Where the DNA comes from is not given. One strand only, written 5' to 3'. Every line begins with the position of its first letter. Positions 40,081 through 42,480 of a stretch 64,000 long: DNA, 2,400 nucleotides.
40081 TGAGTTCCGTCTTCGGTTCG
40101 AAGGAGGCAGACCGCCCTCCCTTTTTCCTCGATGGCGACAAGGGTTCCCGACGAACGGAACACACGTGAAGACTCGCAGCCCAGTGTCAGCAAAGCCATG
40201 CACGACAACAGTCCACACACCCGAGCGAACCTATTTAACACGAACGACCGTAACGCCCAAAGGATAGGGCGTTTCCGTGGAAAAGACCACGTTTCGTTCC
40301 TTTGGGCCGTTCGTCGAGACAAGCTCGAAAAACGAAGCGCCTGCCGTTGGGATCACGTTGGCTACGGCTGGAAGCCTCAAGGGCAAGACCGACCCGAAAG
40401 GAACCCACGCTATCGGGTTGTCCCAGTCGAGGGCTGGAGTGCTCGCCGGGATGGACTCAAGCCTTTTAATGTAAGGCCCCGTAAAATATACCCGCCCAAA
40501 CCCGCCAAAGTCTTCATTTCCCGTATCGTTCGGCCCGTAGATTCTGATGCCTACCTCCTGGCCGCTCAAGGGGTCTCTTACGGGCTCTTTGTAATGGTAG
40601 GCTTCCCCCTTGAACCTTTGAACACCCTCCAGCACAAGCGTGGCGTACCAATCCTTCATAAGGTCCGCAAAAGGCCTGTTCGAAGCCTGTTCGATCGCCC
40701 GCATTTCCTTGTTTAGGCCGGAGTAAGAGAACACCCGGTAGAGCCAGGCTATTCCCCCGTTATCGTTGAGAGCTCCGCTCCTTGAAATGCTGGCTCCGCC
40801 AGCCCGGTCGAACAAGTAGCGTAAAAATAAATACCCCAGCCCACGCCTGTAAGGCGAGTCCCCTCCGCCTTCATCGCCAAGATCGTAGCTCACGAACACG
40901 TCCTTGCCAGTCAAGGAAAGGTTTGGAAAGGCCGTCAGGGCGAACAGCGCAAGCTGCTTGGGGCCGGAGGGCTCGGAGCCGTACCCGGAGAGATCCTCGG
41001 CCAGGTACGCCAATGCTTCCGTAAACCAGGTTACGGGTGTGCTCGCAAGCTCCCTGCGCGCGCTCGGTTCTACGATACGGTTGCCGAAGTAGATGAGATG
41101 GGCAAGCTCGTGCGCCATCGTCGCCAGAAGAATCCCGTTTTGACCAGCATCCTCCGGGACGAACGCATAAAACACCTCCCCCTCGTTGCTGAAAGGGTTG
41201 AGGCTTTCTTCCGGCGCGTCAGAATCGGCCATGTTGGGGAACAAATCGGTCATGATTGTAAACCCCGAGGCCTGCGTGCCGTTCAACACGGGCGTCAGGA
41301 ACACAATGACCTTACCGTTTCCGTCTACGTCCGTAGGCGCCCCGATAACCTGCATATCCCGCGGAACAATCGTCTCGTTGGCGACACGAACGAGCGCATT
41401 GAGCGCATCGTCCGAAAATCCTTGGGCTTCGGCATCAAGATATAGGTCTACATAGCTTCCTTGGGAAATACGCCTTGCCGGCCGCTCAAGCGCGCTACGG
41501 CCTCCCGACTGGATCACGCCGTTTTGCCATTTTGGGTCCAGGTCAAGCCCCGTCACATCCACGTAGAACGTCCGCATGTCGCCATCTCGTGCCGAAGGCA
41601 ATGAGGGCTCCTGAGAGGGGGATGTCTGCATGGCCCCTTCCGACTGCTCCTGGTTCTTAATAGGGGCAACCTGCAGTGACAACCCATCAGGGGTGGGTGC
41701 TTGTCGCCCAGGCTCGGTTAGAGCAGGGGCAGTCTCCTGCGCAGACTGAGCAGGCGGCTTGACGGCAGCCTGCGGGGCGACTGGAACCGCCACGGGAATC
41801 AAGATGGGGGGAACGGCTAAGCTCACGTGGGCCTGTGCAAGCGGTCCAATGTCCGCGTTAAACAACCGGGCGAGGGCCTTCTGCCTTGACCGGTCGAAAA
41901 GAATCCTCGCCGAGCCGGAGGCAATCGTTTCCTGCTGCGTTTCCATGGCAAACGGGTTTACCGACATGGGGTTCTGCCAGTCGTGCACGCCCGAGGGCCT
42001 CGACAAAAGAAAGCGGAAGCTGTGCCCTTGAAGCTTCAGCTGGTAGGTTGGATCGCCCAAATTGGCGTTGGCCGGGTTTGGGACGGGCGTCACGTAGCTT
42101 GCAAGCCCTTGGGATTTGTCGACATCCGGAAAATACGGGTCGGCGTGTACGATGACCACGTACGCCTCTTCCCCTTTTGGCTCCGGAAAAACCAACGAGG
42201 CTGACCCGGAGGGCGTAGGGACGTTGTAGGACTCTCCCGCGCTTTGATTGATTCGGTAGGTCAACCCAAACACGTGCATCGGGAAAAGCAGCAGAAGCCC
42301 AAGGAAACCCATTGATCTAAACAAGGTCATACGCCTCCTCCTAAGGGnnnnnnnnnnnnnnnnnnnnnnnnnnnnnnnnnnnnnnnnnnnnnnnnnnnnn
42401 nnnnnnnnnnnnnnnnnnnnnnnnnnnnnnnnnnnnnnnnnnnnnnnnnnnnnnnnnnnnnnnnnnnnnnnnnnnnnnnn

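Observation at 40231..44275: Tandem paralogous secreted HEXXH+E proteins bracketed by two small lipoproteins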

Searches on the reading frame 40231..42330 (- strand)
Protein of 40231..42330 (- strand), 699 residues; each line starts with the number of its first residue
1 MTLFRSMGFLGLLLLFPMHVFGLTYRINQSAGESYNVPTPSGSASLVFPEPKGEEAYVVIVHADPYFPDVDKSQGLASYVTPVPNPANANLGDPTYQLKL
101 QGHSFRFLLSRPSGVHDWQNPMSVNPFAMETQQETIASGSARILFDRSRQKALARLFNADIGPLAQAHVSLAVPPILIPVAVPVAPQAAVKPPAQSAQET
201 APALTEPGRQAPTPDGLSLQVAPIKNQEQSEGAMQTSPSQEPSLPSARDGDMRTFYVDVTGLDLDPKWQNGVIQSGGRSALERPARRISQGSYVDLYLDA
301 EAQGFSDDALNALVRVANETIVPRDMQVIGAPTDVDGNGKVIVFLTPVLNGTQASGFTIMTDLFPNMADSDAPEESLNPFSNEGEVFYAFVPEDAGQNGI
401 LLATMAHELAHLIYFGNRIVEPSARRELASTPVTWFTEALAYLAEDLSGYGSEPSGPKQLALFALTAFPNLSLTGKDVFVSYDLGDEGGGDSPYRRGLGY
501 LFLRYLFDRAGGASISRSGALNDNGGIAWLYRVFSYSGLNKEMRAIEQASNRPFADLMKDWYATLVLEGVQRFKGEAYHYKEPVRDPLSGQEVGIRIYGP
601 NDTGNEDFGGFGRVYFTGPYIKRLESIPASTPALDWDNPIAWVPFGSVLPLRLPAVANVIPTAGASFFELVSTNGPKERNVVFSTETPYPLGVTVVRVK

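Call 3: search_protein_families(library=pfam, proteins=[window:40231-42330:-], max_evalue=1)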
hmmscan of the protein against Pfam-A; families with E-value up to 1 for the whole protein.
window:40231-42330:- (699 aa): 1 family
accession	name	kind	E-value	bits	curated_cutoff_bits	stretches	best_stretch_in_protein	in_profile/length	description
PF16262.11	DUF4916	-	0.026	14.6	27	1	140-228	57-145/170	Domain of unknown function (DUF4916)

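Call 4: search_protein_families(library=ncbifam, proteins=[window:40231-42330:-], max_evalue=1)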
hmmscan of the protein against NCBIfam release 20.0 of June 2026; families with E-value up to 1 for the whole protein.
window:40231-42330:- (699 aa): 0 families

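Call 9: search_solved_structures(query=window:40231-42330:-, max_evalue=10, show_alignments=1)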
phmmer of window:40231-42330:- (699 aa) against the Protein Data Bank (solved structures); distinct sequences matched with E-value up to 10: 3.
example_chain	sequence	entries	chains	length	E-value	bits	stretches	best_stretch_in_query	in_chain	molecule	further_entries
7bb8_A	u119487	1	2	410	0.017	16.7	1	307-510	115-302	Neutral metalloprotease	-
7bb9_A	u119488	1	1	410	0.06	14.9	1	307-454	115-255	Lugdulysin E242Q Y315F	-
9njt_A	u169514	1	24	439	4.7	8.7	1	160-218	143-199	Dihydrolipoyllysine-residue succinyltransferase component of 2-oxoglutarate dehydrogenase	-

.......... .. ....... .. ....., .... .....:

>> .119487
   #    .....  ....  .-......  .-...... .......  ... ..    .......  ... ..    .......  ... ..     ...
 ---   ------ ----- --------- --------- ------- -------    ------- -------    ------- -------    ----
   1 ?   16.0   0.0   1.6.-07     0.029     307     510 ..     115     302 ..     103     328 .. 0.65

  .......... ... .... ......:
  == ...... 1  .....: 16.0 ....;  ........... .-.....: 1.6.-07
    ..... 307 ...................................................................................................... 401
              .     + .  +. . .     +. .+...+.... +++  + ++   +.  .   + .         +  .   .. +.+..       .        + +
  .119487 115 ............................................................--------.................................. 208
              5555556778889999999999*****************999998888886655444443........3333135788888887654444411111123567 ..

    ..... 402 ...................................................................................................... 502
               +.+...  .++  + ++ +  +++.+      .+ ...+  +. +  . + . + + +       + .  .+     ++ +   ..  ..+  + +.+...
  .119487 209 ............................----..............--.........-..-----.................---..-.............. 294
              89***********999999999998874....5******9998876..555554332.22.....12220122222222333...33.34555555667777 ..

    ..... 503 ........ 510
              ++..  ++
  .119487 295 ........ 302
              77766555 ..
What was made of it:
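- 40231..42330 (-): M30b: 699-aa exported paralogue. Signal peptide, a conserved N-terminal domain (about 22-165), a variable low-complexity spacer, then an M30-like catalytic region and a C-terminal domain. Weak direct hit to lugdulysin, E=0.017 (call 9).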

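Call 17: find_homologous_proteins(query=window:40231-42330:-)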
Query window:40231-42330:- (699 aa): 12 proteins with E <= 0.001 among 8000 candidates.
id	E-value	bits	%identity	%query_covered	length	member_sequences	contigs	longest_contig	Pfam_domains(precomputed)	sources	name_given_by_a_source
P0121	0.0e+0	1585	100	100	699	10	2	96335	-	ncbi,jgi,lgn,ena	-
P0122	0.0e+0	1426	90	100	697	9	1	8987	-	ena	-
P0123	0.0e+0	1418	90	100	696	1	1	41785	-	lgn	-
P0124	0.0e+0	1388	89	100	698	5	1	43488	-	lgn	-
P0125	0.0e+0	1316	90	93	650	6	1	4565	-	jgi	-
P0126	0.0e+0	1174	74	100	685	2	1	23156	-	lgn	-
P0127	1.6e-291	987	63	98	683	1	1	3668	-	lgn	-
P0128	4.8e-201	688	46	97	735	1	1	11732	-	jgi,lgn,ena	-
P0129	8.2e-9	53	30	27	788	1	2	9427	PF02369.23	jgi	jgi:hypothetical protein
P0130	2.0e-7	48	32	30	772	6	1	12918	PF02369.23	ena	-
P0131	2.5e-7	48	28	34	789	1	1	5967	PF02369.23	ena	-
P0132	3.0e-7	47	26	40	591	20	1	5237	PF18998.7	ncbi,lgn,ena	-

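Call 18: find_encoding_contigs(protein=P0128, flank=10000, max_places=3)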
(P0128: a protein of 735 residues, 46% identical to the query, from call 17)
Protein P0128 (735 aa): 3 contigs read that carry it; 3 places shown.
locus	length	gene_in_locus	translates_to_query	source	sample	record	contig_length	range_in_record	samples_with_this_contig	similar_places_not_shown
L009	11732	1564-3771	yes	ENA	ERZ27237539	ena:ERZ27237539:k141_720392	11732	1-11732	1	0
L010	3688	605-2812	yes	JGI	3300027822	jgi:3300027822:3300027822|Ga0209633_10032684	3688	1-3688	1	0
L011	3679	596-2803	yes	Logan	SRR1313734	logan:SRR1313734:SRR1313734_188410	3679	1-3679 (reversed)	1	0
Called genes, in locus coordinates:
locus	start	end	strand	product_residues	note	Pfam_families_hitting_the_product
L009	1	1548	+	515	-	?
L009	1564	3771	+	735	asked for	-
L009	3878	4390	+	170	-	-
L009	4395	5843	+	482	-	PF01225:Mur_ligase, PF08245:Mur_ligase_M, PF02875:Mur_ligase_C (weak)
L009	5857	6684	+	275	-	PF03618:Kinase-PPPase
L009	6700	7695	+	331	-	PF01869:BcrAD_BadFG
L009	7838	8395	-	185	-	-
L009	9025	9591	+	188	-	PF06347:SH3_4 (weak), PF08239:SH3_3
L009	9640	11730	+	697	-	?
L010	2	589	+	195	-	?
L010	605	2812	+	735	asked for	-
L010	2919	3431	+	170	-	-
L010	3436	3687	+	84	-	?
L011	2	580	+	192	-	?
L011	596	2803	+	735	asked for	-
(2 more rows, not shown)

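Call 19: find_encoding_contigs(protein=P0121, flank=3000, max_places=3)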
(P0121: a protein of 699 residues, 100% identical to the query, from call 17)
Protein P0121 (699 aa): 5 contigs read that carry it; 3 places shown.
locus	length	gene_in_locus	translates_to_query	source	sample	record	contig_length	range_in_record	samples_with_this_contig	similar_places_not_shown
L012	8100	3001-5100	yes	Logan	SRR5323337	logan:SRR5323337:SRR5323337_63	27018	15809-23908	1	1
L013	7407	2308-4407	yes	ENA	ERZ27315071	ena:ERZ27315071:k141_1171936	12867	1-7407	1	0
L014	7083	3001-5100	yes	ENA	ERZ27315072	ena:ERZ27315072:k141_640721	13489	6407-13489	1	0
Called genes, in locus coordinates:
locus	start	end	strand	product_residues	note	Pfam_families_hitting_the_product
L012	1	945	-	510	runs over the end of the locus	PF03023:MurJ, PF13440:Polysacc_synt_3 (weak), PF01554:MatE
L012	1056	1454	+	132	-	PF27226:AF_1845 (weak)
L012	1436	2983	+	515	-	-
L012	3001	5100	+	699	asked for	-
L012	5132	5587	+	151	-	PF19135:DUF5818 (faint)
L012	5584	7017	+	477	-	PF01225:Mur_ligase, PF08245:Mur_ligase_M, PF02875:Mur_ligase_C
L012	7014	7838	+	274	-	PF03618:Kinase-PPPase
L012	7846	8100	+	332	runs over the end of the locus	PF01869:BcrAD_BadFG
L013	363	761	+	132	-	PF27226:AF_1845 (weak)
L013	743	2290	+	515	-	-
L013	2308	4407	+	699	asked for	-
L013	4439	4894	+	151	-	PF19135:DUF5818 (faint)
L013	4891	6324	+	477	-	PF01225:Mur_ligase, PF08245:Mur_ligase_M, PF02875:Mur_ligase_C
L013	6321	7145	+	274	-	PF03618:Kinase-PPPase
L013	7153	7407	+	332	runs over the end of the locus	PF01869:BcrAD_BadFG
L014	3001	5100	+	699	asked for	-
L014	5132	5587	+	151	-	PF19135:DUF5818 (faint)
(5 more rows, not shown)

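Call 72: search_protein_families(library=pfam, proteins=[L009:3878-4390:+], max_evalue=0.01)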
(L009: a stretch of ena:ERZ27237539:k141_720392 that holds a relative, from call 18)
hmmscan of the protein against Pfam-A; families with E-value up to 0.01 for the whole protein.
L009:3878-4390:+ (170 aa): 0 families
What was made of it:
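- On Pfam DUF5818 (PF19135): Distant lipoB-like proteins give no hit (call 72).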
